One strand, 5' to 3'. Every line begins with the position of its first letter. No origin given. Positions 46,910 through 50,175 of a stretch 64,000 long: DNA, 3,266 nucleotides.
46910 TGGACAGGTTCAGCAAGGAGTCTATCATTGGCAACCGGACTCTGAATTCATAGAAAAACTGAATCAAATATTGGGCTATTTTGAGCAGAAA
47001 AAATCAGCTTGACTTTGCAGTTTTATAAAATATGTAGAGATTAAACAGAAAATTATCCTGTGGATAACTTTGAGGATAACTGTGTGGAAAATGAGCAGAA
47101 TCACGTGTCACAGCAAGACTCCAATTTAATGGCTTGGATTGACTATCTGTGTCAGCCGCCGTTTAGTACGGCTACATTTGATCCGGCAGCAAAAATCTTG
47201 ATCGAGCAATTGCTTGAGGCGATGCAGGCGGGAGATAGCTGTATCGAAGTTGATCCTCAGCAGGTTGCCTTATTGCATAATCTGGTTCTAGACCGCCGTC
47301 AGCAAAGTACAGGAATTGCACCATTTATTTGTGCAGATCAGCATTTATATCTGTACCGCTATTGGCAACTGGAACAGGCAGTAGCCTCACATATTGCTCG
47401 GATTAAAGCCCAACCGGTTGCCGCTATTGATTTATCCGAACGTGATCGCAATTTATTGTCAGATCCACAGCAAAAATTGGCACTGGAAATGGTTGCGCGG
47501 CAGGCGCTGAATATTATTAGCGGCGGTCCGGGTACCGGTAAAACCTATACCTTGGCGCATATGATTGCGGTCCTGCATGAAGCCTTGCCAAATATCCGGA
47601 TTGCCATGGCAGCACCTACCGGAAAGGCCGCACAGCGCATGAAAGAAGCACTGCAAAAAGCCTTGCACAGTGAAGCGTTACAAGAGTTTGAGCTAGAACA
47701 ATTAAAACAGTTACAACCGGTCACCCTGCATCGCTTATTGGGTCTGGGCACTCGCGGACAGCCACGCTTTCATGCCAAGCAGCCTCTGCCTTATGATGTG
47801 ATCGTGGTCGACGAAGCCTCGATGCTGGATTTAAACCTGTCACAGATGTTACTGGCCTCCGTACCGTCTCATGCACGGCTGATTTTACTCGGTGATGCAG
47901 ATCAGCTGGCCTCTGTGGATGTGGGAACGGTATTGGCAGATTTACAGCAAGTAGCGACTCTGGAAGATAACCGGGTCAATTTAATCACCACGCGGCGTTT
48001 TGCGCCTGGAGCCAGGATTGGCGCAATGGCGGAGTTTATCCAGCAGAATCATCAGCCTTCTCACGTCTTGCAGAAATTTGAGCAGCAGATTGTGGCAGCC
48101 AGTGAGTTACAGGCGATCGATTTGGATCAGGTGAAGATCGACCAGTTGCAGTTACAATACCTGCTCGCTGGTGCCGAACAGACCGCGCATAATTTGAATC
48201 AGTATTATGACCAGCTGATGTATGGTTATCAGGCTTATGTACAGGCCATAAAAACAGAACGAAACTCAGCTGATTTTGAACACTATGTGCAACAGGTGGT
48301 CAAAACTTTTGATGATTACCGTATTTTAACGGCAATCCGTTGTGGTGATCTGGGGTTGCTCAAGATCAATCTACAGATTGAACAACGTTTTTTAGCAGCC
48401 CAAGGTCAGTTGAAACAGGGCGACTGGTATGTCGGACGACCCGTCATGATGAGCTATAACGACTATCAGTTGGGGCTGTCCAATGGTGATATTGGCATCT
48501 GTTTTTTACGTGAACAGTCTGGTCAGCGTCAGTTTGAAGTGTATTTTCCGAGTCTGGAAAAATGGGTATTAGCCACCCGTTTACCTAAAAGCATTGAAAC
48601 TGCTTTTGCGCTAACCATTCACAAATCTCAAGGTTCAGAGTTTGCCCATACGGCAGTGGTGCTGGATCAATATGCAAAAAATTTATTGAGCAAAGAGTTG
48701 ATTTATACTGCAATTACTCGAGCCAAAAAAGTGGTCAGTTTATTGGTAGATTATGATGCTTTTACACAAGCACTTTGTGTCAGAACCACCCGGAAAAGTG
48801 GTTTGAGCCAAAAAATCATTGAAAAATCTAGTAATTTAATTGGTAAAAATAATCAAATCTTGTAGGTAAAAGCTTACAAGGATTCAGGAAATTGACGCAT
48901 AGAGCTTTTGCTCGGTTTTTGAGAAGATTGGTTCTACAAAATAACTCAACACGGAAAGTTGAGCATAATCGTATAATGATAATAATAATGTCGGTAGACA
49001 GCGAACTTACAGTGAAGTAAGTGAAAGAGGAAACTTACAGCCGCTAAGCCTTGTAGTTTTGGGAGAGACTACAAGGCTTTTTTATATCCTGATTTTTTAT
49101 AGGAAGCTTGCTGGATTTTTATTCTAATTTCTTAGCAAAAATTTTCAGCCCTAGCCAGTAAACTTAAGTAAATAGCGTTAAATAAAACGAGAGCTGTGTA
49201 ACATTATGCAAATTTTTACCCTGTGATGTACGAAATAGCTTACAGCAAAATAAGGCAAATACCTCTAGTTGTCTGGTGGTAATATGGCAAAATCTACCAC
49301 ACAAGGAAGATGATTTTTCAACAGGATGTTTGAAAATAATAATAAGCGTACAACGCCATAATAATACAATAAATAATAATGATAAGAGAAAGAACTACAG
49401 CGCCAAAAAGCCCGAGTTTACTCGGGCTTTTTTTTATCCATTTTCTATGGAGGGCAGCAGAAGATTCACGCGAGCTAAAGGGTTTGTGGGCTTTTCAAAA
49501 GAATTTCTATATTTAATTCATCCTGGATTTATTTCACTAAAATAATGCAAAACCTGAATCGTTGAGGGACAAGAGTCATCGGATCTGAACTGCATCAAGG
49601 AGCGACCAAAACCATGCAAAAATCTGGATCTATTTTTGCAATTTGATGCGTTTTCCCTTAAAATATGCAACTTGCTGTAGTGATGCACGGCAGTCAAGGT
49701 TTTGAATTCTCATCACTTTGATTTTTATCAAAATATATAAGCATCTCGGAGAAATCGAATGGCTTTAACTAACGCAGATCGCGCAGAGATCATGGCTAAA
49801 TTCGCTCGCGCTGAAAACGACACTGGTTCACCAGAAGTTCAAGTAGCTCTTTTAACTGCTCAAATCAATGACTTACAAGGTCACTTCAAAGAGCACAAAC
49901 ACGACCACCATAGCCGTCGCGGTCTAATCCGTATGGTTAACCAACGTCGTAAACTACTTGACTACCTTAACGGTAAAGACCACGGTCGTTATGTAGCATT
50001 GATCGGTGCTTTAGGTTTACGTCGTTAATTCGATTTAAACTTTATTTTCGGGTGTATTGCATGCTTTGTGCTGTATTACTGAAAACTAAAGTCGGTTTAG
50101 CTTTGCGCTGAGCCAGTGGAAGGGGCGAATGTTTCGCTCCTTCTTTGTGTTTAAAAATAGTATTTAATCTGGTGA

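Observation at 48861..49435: Tandem paralogous sRNA pair, each behind a GacA/UvrY box, combining CsrA (GGA) and Hfq/Crc (ARN) motifs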

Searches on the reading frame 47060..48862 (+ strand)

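Call 23: search_protein_families(library=pfam, proteins=[window:47060-48862:+])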
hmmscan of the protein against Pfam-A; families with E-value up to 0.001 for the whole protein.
window:47060-48862:+ (601 aa): 12 families
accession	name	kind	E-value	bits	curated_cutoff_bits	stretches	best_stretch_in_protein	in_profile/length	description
PF13245.12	AAA_19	-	2.3e-32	112.4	25.1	1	138-286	1-132/134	AAA domain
PF13604.12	AAA_30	-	6.6e-27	94.9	27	1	134-340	3-180/191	AAA domain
PF13538.12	UvrD_C_2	-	7.6e-12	45.3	27.4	1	515-561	2-51/52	UvrD-like helicase C-terminal domain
PF00580.27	UvrD-helicase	-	4.7e-11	43.3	23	1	136-225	3-84/271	UvrD/REP helicase N-terminal domain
PF13086.12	AAA_11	-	7.8e-10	39.4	27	1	134-203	3-75/257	AAA domain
PF01443.25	Viral_helicase1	-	6.5e-09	36.4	21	1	513-560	178-225/228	Viral superfamily 1 RNA helicase core domain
PF05127.21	NAT10_TcmA_helicase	-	2.7e-08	34.3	22.7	1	152-267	1-112/176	RNA cytidine acetyltransferase NAT10/TcmA, helicase domain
PF18335.7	SH3_13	-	8.8e-08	32.3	41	1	450-496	18-65/65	ATP-dependent RecD-like DNA helicase SH3 domain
PF02562.22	PhoH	-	5.2e-06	26.5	27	0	136-171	7-41/205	PhoH-like protein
PF13401.12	AAA_22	-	1.3e-05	26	27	1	150-278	7-122/130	AAA domain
PF04851.21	ResIII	-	1.3e-05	25.6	22.5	1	140-253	10-134/164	Type III restriction enzyme, res subunit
PF09848.15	SLFN-g3_helicase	-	6.1e-05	22.9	24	1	150-255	3-90/354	Schlafen group 3, DNA/RNA helicase domain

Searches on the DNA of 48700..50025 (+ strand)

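Call 4: search_rna_families(source=window, start=48700, end=49800, threshold=evalue, max_evalue=10, show_alignments=3)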
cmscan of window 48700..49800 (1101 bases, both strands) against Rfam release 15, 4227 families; matches with E-value up to 10: 27.
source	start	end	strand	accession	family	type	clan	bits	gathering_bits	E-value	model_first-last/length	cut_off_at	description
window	49374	49447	+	RF01770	rimP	Cis-reg; leader;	-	28.5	47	0.028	1-102/102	no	Gammaprotebacteria rimP leader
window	49356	49434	+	RF02702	AgvB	Gene; sRNA;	-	27.2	56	0.0092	1-62/62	no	Anti GcvB sRNA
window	49330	49442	+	RF02860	Arrc14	Gene; sRNA;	-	25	99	0.32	1-167/167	no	Actinobacillus sRNA 14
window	49342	49440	+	RF02053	STnc430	Gene; sRNA;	-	24.1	47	0.31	1-162/162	no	Enterobacterial sRNA STnc430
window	49355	49432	+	RF00119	C0299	Gene; sRNA;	-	23.7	40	0.066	1-79/79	no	C0299 RNA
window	49372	49447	+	RF02621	BSnc120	Gene; sRNA;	-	23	114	0.017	1-88/88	no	Brucella sRNA 120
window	49031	49090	+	RF00745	mir-499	Gene; miRNA;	-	22.3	60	0.075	1-80/80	no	mir-499 microRNA precursor family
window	49363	49433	+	RF00112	CyaR_RyeE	Gene; sRNA;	-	21.7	47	0.38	1-85/85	no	CyaR/Rye RNA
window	49397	49534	-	RF02053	STnc430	Gene; sRNA;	-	21.6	47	1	1-162/162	no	Enterobacterial sRNA STnc430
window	49403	49516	-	RF02891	AgrB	Gene; antisense;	-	21.4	40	0.7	1-84/84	no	ArsR-gov region gene B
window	49424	49488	+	RF02126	GHRLOS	Gene; lncRNA;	-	19.8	48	0.028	1-70/70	no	Ghrelin opposite strand RNA conserved region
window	49359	49443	+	RF02075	STnc230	Gene; sRNA;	-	19.7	50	5.4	1-83/83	no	Enterobacterial sRNA STnc230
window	49339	49459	-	RF01770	rimP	Cis-reg; leader;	-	19.3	47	2.6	1-102/102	no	Gammaprotebacteria rimP leader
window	49340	49457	-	RF00007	U12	Gene; snRNA; splicing;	CL00006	18.8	53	0.38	1-151/151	no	U12 minor spliceosomal RNA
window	49373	49433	+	RF02057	STnc40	Gene; sRNA;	-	18.7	45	2.9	1-70/70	no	Salmonella enterica sRNA STnc40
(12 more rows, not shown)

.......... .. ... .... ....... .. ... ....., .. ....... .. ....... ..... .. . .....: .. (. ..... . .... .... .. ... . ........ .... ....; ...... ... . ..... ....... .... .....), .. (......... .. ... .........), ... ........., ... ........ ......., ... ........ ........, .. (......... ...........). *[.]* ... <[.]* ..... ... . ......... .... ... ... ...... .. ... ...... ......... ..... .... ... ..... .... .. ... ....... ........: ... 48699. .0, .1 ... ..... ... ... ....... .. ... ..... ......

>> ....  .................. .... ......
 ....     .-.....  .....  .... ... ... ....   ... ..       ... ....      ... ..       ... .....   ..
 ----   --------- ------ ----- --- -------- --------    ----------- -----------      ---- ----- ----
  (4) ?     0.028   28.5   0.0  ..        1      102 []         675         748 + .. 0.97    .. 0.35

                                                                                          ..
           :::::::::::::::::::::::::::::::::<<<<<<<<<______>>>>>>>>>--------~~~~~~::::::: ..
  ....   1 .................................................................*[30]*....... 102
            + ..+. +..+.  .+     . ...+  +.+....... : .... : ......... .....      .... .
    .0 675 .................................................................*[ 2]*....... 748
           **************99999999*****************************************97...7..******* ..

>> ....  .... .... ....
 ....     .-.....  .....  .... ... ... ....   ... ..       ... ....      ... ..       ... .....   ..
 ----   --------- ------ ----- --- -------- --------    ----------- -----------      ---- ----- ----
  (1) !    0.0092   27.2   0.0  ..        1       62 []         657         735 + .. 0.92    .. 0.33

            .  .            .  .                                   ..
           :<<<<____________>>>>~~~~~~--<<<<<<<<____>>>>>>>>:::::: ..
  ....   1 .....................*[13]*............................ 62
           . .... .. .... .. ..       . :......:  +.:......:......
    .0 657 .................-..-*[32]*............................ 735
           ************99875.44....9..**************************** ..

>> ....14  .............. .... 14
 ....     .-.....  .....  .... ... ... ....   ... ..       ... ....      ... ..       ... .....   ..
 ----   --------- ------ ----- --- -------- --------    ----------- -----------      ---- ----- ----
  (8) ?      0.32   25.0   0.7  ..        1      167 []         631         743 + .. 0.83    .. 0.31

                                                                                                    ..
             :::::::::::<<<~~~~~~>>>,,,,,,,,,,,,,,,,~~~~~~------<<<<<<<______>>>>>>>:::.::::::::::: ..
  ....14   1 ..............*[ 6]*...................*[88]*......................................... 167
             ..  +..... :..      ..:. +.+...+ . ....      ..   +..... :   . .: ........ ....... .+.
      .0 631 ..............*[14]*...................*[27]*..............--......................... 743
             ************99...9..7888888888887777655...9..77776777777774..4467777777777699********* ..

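Call 85: search_rna_families(source=L012, start=780, end=1500, threshold=evalue, max_evalue=1)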
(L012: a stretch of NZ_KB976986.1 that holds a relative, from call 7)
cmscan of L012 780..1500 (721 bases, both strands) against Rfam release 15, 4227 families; matches with E-value up to 1: 3.
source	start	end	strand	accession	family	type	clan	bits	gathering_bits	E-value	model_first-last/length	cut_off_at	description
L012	1453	1500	-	RF02607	AbsR25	Gene; sRNA;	-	21.1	47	0.36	118-164/164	5'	Acinetobacter sRNA 25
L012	1415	1499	-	RF01770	rimP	Cis-reg; leader;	-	21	47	0.76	17-102/102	no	Gammaprotebacteria rimP leader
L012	1452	1500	-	RF00512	Leu_leader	Cis-reg; leader;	-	20.6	50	0.11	102-148/148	5'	Leucine operon leader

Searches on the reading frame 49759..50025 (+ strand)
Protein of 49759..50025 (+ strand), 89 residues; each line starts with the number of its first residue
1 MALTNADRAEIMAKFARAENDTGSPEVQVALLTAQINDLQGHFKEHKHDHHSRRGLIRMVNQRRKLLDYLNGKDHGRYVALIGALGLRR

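Call 7: find_related_loci(query=window:49759-50025:+, collection=genome_contigs, flank=3000)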
Query window:49759-50025:+ (89 aa) in genome_contigs; peptide patterns used: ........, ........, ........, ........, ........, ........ (x = any residue, [..] = any of these).
600 stretches matched a pattern (row limit reached: there are more); 574 encode a relative of the query (tblastn E <= 1e-3); the best 80 are kept; 80 distinct loci.
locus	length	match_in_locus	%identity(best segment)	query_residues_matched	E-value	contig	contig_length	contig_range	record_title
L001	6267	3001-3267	100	1-89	1e-56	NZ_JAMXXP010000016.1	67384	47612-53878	Acinetobacter lwoffii strain VE196-10 contig00016, whole genome shotgun sequence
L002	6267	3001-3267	100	1-89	1e-56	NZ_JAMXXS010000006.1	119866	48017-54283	Acinetobacter lwoffii strain VE245-5 contig00006, whole genome shotgun sequence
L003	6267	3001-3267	100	1-89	8e-57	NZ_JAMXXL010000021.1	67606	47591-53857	Acinetobacter lwoffii strain S252-2 contig00021, whole genome shotgun sequence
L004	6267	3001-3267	99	1-89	4e-56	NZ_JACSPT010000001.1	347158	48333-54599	Acinetobacter pecorum strain Sa1BUA6 NODE_1_length_347158_cov_81.139279, whole genome shotgun sequence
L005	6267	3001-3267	99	1-89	4e-56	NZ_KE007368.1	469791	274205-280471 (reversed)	Acinetobacter tandoii DSM 14970 = CIP 107469 acPFI-supercont1.24, whole genome shotgun sequence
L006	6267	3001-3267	98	1-89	1e-55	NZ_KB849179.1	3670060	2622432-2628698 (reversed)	Acinetobacter proteolyticus strain NIPH 809 acLZO-supercont1.3, whole genome shotgun sequence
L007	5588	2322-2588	98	1-89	1e-55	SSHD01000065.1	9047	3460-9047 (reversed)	MAG: Acinetobacter sp. isolate Bin_8_5 c_000000099467, whole genome shotgun sequence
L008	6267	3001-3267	97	1-89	6e-55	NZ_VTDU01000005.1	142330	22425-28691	Acinetobacter sp. MD2(2019) strain MD2 flattened_line_8, whole genome shotgun sequence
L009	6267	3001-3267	97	1-89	3e-55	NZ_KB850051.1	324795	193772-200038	Acinetobacter dispersus strain ANC 4105 acLZY-supercont1.4, whole genome shotgun sequence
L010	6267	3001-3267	97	1-89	7e-55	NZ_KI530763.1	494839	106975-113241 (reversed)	Acinetobacter brisouii CIP 110357 adgTE-supercont2.2, whole genome shotgun sequence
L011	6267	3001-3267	97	1-89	8e-55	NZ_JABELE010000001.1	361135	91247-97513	Acinetobacter geminorum strain J00019 NODE_1_length_361135_cov_80.669820, whole genome shotgun sequence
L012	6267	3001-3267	97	1-89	8e-55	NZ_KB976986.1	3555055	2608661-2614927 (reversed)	Acinetobacter calcoaceticus ANC 3811 acLsw-supercont1.2, whole genome shotgun sequence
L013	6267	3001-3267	96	1-89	2e-54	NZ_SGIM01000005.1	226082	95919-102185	Acinetobacter halotolerans strain JCM 31009 5, whole genome shotgun sequence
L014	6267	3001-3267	96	1-89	4e-54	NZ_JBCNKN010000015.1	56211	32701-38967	MAG: Acinetobacter sp. isolate SMAGNO24 Contig15, whole genome shotgun sequence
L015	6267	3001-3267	93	1-89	2e-53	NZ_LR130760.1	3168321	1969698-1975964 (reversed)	Acinetobacter ihumii strain Marseille-P8049, whole genome shotgun sequence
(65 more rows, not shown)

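Call 23: search_protein_families(library=pfam, proteins=[L012:1494-2789:-])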
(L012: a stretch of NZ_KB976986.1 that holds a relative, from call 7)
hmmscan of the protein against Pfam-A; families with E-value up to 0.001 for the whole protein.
L012:1494-2789:- (432 aa): 1 family
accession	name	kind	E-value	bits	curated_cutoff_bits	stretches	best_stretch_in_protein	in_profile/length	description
PF00144.29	Beta-lactamase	-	3.6e-51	174.7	27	1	45-390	6-312/329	Beta-lactamase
